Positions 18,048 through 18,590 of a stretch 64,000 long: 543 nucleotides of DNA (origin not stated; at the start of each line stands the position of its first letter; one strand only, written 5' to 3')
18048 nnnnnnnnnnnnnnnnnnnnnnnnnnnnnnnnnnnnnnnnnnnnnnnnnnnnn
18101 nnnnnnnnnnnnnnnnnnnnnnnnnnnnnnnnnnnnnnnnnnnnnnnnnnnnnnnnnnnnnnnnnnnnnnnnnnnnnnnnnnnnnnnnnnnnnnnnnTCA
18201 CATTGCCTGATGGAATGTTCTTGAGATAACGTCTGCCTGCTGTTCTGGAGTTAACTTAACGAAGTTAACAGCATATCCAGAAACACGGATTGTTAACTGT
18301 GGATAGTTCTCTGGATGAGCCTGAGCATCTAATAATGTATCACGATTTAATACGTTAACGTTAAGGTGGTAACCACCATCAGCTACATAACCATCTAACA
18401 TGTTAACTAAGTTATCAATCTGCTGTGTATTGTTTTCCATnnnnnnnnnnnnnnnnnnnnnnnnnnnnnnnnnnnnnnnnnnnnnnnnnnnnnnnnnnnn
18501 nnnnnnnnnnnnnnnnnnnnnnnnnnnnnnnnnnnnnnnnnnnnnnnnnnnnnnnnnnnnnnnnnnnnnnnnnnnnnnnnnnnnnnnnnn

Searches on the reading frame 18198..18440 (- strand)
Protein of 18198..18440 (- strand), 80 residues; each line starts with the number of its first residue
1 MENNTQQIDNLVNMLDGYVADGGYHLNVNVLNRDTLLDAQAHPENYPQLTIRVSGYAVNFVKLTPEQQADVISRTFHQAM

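Call 3: search_protein_families(library=pfam, proteins=[window:18198-18440:-], max_evalue=1)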
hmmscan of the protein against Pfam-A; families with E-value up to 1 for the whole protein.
window:18198-18440:- (80 aa): 1 family
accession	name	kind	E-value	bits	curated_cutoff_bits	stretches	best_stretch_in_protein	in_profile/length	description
PF01228.26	Gly_radical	-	2e-23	83.3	22.2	1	3-61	49-106/106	Glycine radical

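Call 4: search_protein_families(library=ncbifam, proteins=[window:18198-18440:-], max_evalue=1)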
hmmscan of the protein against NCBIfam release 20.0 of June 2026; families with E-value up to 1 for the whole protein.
window:18198-18440:- (80 aa): 13 families
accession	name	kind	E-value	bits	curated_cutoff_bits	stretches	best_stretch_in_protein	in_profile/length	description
NF038360.1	rad_fix_GrcA3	exception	6.9e-47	157.4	158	1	4-80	2-78/78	autonomous glycyl radical cofactor GrcA3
NF008341.1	PRK11127.1-1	equivalog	9.4e-33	112.1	145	1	20-79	20-79/80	autonomous glycyl radical cofactor GrcA2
TIGR04365.1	spare_glycyl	equivalog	1.3e-28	99.7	170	1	19-80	65-126/126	autonomous glycyl radical cofactor GrcA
TIGR01255.1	pyr_form_ly_1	equivalog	7.4e-28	97.4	994.2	1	4-80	663-744/744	formate C-acetyltransferase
NF048011.1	SfplDhtHpsGDes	equivalog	4.6e-17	61.6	1000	1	8-78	750-820/821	(2S)-3-sulfopropanediol dehydratase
TIGR01774.1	PFL2-3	subfamily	1.3e-16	60.1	678.2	1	8-78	714-785/786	formate C-acetyltransferase/glycerol dehydratase family glycyl radical enzyme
NF043068.1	glycl_HYPD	equivalog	2.3e-15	55.7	1100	1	5-77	710-782/784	trans-4-hydroxy-L-proline dehydratase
NF033718.1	indole_decarb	equivalog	2.5e-15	55.8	1100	1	6-77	795-866/868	indoleacetate decarboxylase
NF007437.0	PRK09983.1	equivalog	7.8e-15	54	1109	1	6-78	692-764/765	formate C-acetyltransferase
NF033715.1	glycyl_HPDL_Lrg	equivalog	7.4e-14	50.5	1150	1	10-76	832-898/901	4-hydroxyphenylacetate decarboxylase large subunit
NF048009.1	SfplDhtHpfGKleb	equivalog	1.2e-13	50.1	1000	1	7-75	752-820/824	(2S)-3-sulfopropanediol dehydratase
TIGR04394.1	choline_CutC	equivalog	4.2e-11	42.1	1050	1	10-77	719-786/789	choline trimethylamine-lyase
NF045673.1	c-di-GMPRcptLapD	equivalog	0.12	10.6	1020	1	11-79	62-128/647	cyclic di-GMP receptor LapD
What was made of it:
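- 18198..18440 (-): GrcA3-type 80-aa glycyl-radical subunit (RVSGYAV motif). Its ribosome-binding site, AAGGAGG, overlaps the stop of the small ORF. NF038360 157.4 bits and PF01228 (calls 3, 4).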

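Call 39: find_homologous_proteins(query=window:18198-18440:-, max_evalue=0.00001)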
Query window:18198-18440:- (80 aa): 8000 proteins with E <= 0.00001 among 8000 candidates; the best 120 are listed.
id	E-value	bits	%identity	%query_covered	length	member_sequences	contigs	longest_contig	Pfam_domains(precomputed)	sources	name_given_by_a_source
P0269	4.5e-46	171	100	100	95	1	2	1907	PF01228.27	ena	-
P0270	5.1e-46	171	100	100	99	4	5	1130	PF01228.27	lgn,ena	-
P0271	1.2e-45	170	100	100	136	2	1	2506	PF01228.27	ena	-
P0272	5.0e-44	165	-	-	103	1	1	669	PF01228.27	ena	-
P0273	1.8e-43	163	-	-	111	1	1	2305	PF01228.27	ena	-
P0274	3.0e-42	159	91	96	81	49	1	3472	PF01228.27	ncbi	-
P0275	5.0e-42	158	91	100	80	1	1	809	PF01228.27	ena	-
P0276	1.1e-41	157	91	96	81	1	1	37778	PF01228.27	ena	-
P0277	3.2e-41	156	89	100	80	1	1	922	PF01228.27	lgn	-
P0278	5.2e-41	155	89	100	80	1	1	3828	PF01228.27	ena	-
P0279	6.7e-41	155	89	100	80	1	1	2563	PF01228.27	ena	-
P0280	9.3e-41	154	89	100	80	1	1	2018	PF01228.27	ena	-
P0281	1.3e-40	154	86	100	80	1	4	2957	PF01228.27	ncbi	-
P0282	3.2e-40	153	86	100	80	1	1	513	PF01228.27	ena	-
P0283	3.6e-40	152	88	96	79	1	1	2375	PF01228.27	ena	-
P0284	3.8e-40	152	89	100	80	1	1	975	PF01228.27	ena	-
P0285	5.9e-40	152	88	96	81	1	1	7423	PF01228.27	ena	-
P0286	6.5e-40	152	88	100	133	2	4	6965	PF01228.27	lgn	-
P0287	1.4e-39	151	90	96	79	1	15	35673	PF01228.27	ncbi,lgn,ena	ncbi:MAG: autonomous glycyl radical cofactor GrcA3 [Wujia sp.]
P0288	1.5e-39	150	90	96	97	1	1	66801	PF01228.27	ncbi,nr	ncbi:MAG: autonomous glycyl radical cofactor GrcA [Lachnospiraceae bacterium]|nr:autonomous glycyl r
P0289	1.5e-39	150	92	95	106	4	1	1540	PF01228.27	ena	-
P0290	1.9e-39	150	90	96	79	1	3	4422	PF01228.27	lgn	-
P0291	2.4e-39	150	86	100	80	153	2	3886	PF01228.27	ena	-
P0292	2.6e-39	150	90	96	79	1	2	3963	PF01228.27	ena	-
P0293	2.7e-39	150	88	96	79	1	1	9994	PF01228.27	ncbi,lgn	-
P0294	3.3e-39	149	88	96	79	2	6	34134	PF01228.27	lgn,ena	-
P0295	3.8e-39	149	88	96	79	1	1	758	PF01228.27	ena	-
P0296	3.8e-39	149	85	100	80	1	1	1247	PF01228.27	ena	-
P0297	4.4e-39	149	88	96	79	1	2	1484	PF01228.27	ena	-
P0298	4.5e-39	149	86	100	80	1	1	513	PF01228.27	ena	-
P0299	4.6e-39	149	88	96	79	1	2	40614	PF01228.27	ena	-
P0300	4.6e-39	149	92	93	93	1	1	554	PF01228.27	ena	-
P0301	5.5e-39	149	86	100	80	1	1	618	PF01228.27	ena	-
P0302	5.8e-39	149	86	100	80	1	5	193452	PF01228.27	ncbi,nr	ncbi:MAG: autonomous glycyl radical cofactor GrcA3 [Clostridium sp.]|nr:autonomous glycyl radical co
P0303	6.2e-39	149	86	98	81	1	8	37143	PF01228.27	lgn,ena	-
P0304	6.2e-39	149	88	96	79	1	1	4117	PF01228.27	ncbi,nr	ncbi:MAG: autonomous glycyl radical cofactor GrcA [Lachnospiraceae bacterium]|nr:autonomous glycyl r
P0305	6.3e-39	148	84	100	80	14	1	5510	PF01228.27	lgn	-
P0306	6.6e-39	148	90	96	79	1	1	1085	PF01228.27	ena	-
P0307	6.9e-39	148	88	96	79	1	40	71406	PF01228.27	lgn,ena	-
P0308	6.9e-39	148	87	96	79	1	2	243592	PF01228.27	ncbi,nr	ncbi:MAG: autonomous glycyl radical cofactor GrcA3 [Clostridium sp.]|nr:autonomous glycyl radical co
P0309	7.3e-39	148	86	98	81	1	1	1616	PF01228.27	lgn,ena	-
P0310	7.6e-39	148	86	98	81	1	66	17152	PF01228.27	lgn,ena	-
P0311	7.7e-39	148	85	100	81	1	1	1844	PF01228.27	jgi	-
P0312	7.8e-39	148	83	100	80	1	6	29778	PF01228.27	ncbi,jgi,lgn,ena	jgi:formate C-acetyltransferase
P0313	8.0e-39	148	85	100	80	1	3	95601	PF01228.27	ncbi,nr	ncbi:MAG: autonomous glycyl radical cofactor GrcA [Lachnospiraceae bacterium]|nr:autonomous glycyl r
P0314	8.1e-39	148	88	96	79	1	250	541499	PF01228.27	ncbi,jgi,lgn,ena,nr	ncbi:MAG: autonomous glycyl radical cofactor GrcA3 [Lachnospiraceae bacterium]|nr:autonomous glycyl 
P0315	8.3e-39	148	86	100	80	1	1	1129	PF01228.27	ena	-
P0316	9.1e-39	148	84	100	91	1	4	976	PF01228.27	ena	-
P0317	9.4e-39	148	88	96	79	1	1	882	PF01228.27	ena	-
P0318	9.5e-39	148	88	96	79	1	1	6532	PF01228.27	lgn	-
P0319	9.6e-39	148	88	96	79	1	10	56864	PF01228.27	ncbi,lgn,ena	ncbi:MAG: autonomous glycyl radical cofactor GrcA3 [Wujia sp.]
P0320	9.7e-39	148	85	100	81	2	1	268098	PF01228.27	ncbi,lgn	-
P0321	1.0e-38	148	87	96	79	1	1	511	PF01228.27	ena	-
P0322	1.1e-38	148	87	96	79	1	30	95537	PF01228.27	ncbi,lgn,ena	-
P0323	1.1e-38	148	87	96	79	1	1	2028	PF01228.27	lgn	-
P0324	1.1e-38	148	87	96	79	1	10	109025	PF01228.27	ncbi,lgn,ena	-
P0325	1.1e-38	148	87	96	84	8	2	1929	PF01228.27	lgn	-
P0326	1.2e-38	148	84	100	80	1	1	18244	PF01228.27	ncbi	-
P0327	1.2e-38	148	87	96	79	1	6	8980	PF01228.27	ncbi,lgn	-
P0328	1.2e-38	148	88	95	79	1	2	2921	PF01228.27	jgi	-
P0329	1.2e-38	148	89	94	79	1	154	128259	PF01228.27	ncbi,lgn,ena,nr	ncbi:MAG: autonomous glycyl radical cofactor GrcA3 [Lachnospiraceae bacterium]|nr:autonomous glycyl 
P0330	1.3e-38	147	92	95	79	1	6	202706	PF01228.27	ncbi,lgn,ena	-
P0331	1.4e-38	147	87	96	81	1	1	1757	PF01228.27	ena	-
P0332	1.5e-38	147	83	100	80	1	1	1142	PF01228.27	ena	-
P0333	1.5e-38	147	86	98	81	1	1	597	PF01228.27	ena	-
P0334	1.7e-38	147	89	95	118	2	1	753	PF01228.27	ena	-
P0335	1.7e-38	147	87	96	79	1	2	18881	PF01228.27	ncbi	-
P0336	1.8e-38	147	84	100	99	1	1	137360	PF01228.27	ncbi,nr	ncbi:MAG: autonomous glycyl radical cofactor GrcA [Lachnospiraceae bacterium]|nr:autonomous glycyl r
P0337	1.9e-38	147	84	100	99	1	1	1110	PF01228.27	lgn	-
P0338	1.9e-38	147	88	96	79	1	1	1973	PF01228.27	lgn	-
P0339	1.9e-38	147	89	94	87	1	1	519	PF01228.27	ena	-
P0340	2.0e-38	147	85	100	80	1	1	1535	PF01228.27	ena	-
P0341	2.0e-38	147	87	98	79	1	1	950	PF01228.27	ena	-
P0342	2.0e-38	147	85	100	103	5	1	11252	PF01228.27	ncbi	-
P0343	2.2e-38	147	86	96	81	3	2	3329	PF01228.27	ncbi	-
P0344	2.2e-38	147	86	96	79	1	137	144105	PF01228.27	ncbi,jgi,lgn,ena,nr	ncbi:MAG: autonomous glycyl radical cofactor GrcA [Lachnospiraceae bacterium]|nr:autonomous glycyl r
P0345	2.2e-38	147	87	96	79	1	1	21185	PF01228.27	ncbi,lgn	-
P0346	2.2e-38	147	89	94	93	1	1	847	PF01228.27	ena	-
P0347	2.2e-38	147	87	96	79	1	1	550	PF01228.27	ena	-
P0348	2.3e-38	147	82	99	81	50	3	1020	PF01228.27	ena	-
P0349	2.3e-38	147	86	96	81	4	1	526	PF01228.27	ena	-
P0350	2.3e-38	147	87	96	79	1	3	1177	PF01228.27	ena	-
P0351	2.5e-38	147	86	96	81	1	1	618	PF01228.27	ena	-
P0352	2.5e-38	147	86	96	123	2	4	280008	PF01228.27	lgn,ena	-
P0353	2.6e-38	147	83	100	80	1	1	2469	PF01228.27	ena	-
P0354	2.6e-38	147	83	96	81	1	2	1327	PF01228.27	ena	-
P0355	2.6e-38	147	89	95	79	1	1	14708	PF01228.27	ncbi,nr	ncbi:MAG: autonomous glycyl radical cofactor GrcA [Lachnospiraceae bacterium]|nr:autonomous glycyl r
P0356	2.6e-38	147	87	96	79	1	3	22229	PF01228.27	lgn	-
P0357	2.6e-38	147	83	100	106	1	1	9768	PF01228.27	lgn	-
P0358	2.9e-38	146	86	96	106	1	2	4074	PF01228.27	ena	-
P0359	2.9e-38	146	86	96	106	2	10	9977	PF01228.27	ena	-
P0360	3.2e-38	146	83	100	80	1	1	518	PF01228.27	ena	-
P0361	3.2e-38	146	83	100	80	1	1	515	PF01228.27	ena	-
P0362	3.3e-38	146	84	100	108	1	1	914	PF01228.27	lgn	-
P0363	3.3e-38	146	84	96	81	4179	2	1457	PF01228.27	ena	-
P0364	3.3e-38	146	86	96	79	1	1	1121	PF01228.27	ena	-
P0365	3.3e-38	146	83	100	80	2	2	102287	PF01228.27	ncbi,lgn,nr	ncbi:MAG: autonomous glycyl radical cofactor GrcA [Lachnospiraceae bacterium]|nr:autonomous glycyl r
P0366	3.4e-38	146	84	96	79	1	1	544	PF01228.27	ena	-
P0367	3.5e-38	146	86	96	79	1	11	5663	PF01228.27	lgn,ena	-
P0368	3.6e-38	146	84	100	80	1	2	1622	PF01228.27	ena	-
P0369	3.6e-38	146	86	96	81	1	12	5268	PF01228.27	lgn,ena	-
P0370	3.7e-38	146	84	95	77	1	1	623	PF01228.27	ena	-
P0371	3.8e-38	146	85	98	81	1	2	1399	PF01228.27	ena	-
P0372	3.8e-38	146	88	94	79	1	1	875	PF01228.27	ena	-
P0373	3.8e-38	146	88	94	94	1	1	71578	PF01228.27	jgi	-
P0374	3.9e-38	146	89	93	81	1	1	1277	PF01228.27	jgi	jgi:formate C-acetyltransferase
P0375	4.3e-38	146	87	96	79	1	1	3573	PF01228.27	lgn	-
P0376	4.3e-38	146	81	100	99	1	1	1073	PF01228.27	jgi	jgi:formate C-acetyltransferase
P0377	4.3e-38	146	87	96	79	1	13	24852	PF01228.27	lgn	-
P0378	4.3e-38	146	81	100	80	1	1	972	PF01228.27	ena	-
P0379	4.4e-38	146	86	96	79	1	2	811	PF01228.27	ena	-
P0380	4.5e-38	146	84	100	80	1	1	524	PF01228.27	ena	-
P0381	4.6e-38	146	88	94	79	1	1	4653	PF01228.27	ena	-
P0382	4.6e-38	146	84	100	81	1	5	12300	PF01228.27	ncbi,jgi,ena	jgi:formate C-acetyltransferase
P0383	4.9e-38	146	84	100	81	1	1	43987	PF01228.27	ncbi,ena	-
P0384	4.9e-38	146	84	96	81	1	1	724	PF01228.27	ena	-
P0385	4.9e-38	146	84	96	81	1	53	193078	PF01228.27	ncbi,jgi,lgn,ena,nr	ncbi:MAG: autonomous glycyl radical cofactor GrcA [Lachnospiraceae bacterium]|nr:autonomous glycyl r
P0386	5.2e-38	146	86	96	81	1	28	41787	PF01228.27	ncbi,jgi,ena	-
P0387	5.3e-38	146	86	96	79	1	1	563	PF01228.27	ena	-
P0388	5.4e-38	146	84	96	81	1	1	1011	PF01228.27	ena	-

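Call 40: find_encoding_contigs(protein=P0314, flank=4000, max_places=3)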
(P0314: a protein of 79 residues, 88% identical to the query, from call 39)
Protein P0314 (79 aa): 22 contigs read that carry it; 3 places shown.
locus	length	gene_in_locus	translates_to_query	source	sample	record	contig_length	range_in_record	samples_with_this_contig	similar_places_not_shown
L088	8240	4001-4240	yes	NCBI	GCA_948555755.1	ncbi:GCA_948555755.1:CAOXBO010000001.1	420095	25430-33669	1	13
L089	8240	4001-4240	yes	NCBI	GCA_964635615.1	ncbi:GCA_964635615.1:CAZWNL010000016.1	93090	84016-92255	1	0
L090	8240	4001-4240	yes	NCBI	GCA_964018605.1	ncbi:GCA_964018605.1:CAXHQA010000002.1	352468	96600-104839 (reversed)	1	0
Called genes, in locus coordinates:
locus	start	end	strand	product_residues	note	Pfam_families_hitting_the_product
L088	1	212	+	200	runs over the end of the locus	PF00702:Hydrolase, PF12710:HAD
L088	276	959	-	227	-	PF01027:Bax1-I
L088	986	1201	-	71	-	PF08984:DUF1858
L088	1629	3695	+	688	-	PF02901:PFL-like, PF01228:Gly_radical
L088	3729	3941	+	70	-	-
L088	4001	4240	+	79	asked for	PF01228:Gly_radical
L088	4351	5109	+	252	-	PF13353:Fer4_12, PF04055:Radical_SAM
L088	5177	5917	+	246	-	PF01520:Amidase_3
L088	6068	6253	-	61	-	PF14070:YjfB_motility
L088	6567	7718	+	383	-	PF08239:SH3_3 (weak), PF00877:NLPC_P60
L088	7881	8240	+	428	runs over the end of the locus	PF12897:Asp_aminotransf, PF00155:Aminotran_1_2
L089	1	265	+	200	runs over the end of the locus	PF00702:Hydrolase, PF12710:HAD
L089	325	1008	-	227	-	PF01027:Bax1-I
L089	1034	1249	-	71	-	PF08984:DUF1858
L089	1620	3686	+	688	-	PF02901:PFL-like, PF01228:Gly_radical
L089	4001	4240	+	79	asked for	PF01228:Gly_radical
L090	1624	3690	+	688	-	PF02901:PFL-like, PF01228:Gly_radical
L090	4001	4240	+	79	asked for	PF01228:Gly_radical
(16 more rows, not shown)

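Call 41: find_encoding_contigs(protein=P0385, flank=4000, max_places=3)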
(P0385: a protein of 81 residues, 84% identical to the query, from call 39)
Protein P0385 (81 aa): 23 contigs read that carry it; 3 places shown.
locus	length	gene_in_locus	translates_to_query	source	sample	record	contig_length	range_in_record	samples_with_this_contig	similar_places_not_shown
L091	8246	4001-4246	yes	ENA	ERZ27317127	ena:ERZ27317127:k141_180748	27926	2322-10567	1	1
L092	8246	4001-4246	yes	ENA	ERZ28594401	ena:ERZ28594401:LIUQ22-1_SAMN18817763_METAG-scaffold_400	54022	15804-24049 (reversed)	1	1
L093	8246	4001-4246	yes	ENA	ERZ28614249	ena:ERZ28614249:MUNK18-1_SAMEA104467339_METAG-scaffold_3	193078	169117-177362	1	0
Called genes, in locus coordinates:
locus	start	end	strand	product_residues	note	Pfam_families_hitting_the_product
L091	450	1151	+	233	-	PF05389:MecA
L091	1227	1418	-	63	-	PF08984:DUF1858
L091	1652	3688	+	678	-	PF02901:PFL-like, PF01228:Gly_radical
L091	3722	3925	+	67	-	-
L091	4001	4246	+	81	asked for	PF01228:Gly_radical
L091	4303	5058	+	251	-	PF13353:Fer4_12, PF04055:Radical_SAM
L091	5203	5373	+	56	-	PF00037:Fer4 (weak), PF13237:Fer4_10, PF12838:Fer4_7, PF13187:Fer4_9, PF13484:Fer4_16 (weak), PF12797:Fer4_2 (weak), PF12837:Fer4_6, PF00037:Fer4, +4 more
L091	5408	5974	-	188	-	PF00376:MerR (weak), PF13411:MerR_1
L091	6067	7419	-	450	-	PF00772:DnaB, PF13481:AAA_25, PF03796:DnaB_C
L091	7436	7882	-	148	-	PF01281:Ribosomal_L9_N, PF03948:Ribosomal_L9_C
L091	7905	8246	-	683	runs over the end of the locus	PF24898:GGDEF_GdpP, PF01368:DHH, PF02272:DHHA1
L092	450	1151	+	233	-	PF05389:MecA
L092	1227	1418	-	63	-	PF08984:DUF1858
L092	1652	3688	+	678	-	PF02901:PFL-like, PF01228:Gly_radical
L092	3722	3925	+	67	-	-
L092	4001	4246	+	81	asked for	PF01228:Gly_radical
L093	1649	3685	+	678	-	PF02901:PFL-like, PF01228:Gly_radical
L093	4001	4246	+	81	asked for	PF01228:Gly_radical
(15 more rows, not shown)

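Call 69: find_encoding_contigs(protein=P0312, flank=3500, max_places=4)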
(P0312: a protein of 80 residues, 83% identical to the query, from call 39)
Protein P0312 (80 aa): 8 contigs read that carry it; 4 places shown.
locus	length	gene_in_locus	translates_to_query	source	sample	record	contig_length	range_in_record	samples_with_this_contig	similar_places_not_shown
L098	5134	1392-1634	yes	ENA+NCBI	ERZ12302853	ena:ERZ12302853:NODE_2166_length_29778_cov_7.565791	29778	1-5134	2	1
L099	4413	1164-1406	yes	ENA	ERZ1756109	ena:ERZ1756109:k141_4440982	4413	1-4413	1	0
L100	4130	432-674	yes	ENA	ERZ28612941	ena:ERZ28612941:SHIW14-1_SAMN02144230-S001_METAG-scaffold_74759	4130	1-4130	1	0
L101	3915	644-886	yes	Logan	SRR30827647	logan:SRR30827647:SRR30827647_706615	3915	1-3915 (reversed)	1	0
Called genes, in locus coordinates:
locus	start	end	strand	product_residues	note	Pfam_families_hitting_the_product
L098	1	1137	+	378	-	?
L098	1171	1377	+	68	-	-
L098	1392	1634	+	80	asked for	PF01228:Gly_radical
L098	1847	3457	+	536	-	PF03553:Na_H_antiporter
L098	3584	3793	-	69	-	PF08984:DUF1858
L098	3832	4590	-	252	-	PF13353:Fer4_12, PF04055:Radical_SAM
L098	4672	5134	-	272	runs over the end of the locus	PF05389:MecA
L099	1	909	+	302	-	?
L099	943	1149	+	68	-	-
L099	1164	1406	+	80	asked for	PF01228:Gly_radical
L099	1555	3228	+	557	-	PF03553:Na_H_antiporter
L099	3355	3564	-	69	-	PF08984:DUF1858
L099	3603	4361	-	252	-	PF13353:Fer4_12, PF04055:Radical_SAM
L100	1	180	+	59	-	?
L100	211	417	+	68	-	-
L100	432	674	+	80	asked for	PF01228:Gly_radical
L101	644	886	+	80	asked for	PF01228:Gly_radical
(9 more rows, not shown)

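Call 70: find_encoding_contigs(protein=P0287, flank=3500, max_places=4)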
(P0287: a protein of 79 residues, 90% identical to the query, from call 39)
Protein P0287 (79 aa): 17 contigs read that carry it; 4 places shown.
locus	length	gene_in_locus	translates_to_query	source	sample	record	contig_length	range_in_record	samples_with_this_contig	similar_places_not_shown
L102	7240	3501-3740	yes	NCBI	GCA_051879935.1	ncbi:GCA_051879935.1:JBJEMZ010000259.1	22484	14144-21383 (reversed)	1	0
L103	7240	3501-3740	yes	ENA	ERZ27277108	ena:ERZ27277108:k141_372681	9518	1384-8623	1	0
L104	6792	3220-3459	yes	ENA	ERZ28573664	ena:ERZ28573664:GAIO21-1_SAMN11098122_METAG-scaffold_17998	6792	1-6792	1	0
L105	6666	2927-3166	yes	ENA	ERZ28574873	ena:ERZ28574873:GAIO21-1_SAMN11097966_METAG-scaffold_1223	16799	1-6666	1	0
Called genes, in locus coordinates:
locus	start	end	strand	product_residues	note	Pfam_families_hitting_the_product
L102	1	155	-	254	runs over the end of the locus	-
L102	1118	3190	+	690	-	PF02901:PFL-like, PF01228:Gly_radical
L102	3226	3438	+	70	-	-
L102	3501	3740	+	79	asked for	PF01228:Gly_radical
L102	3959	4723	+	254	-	PF13353:Fer4_12, PF04055:Radical_SAM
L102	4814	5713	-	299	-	PF01987:AIM24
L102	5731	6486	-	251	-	PF01987:AIM24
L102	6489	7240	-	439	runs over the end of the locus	PF00672:HAMP, PF00512:HisKA, PF02518:HATPase_c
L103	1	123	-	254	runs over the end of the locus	-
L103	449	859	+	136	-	-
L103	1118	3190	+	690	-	PF02901:PFL-like, PF01228:Gly_radical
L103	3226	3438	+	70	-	-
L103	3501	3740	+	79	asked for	PF01228:Gly_radical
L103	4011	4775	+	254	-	PF13353:Fer4_12, PF04055:Radical_SAM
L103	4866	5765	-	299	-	PF01987:AIM24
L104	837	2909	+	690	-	PF02901:PFL-like, PF01228:Gly_radical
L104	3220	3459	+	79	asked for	PF01228:Gly_radical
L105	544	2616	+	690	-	PF02901:PFL-like, PF01228:Gly_radical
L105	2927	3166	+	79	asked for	PF01228:Gly_radical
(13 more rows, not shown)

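Call 88: search_solved_structures(query=window:18198-18440:-, max_evalue=0.001, show_alignments=2)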
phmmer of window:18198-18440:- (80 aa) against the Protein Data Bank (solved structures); distinct sequences matched with E-value up to 0.001: 34.
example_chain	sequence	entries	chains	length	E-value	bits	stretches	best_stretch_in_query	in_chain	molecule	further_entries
6owr_A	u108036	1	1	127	1.2e-23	85.6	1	20-79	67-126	Autonomous glycyl radical cofactor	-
1cm5_A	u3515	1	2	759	4.2e-23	84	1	9-80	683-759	PROTEIN (PYRUVATE FORMATE-LYASE)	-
1h16_A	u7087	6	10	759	4.2e-23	83.9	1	9-80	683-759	FORMATE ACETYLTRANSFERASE 1 | Pyruvate formate-lyase | PROTEIN (PYRUVATE FORMATE-LYASE)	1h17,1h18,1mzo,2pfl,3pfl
8id1_A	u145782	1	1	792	2.4e-14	56.2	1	4-78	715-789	Formate C-acetyltransferase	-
5i2a_A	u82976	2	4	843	6.7e-14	54.8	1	8-76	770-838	Diol-dehydratase | Diol dehydratase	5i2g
6xs4_A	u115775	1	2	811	1.2e-13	54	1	10-77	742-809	Formate C-acetyltransferase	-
8id7_A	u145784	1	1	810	1.2e-13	54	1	16-78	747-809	Probable dehydratase YbiW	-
8yjn_A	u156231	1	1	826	1.2e-13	54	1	16-78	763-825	Probable dehydratase YbiW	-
9rco_A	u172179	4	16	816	6.3e-12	48.5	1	10-78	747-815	Glycyl radical protein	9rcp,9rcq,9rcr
5ymr_B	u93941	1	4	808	6.3e-12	48.5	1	23-80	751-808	Formate acetyltransferase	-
7kq3_A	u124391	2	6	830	1.4e-11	47.4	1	24-80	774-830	Isethionate sulfite-lyase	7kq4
6lon_B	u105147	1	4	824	2.2e-11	46.8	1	24-78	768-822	PFL2/glycerol dehydratase family glycyl radical enzyme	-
1r8w_A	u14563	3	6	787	2.7e-11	46.5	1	8-77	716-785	glycerol dehydratase | B12-independent glycerol dehydratase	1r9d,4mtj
8yjo_A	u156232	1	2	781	4.1e-11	46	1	23-78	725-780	Probable dehydratase PflD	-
8id0_A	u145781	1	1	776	8.7e-11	44.9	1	14-78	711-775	formate C-acetyltransferase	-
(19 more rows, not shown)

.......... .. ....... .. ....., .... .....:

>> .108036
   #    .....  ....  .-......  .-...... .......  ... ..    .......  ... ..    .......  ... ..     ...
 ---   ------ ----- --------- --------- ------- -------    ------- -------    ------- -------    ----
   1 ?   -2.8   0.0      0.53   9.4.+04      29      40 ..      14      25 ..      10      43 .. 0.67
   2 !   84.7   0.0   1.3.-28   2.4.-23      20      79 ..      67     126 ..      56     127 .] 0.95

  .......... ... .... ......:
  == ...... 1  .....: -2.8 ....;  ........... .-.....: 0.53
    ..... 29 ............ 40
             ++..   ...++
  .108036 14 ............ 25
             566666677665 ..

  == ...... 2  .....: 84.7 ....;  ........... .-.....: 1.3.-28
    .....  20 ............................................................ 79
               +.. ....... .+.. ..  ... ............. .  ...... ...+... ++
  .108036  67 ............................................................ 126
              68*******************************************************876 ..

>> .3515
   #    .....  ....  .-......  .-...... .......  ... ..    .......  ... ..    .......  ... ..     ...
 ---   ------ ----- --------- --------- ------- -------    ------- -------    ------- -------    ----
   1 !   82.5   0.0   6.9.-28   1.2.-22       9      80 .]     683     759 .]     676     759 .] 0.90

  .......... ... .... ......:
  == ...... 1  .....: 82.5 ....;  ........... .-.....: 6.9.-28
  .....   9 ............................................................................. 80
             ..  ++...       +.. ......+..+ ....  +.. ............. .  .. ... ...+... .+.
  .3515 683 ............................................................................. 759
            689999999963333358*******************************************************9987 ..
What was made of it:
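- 18198..18440 (-): Aligns to E. coli PFL 683-759 and YfiD 67-126 (call 88).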
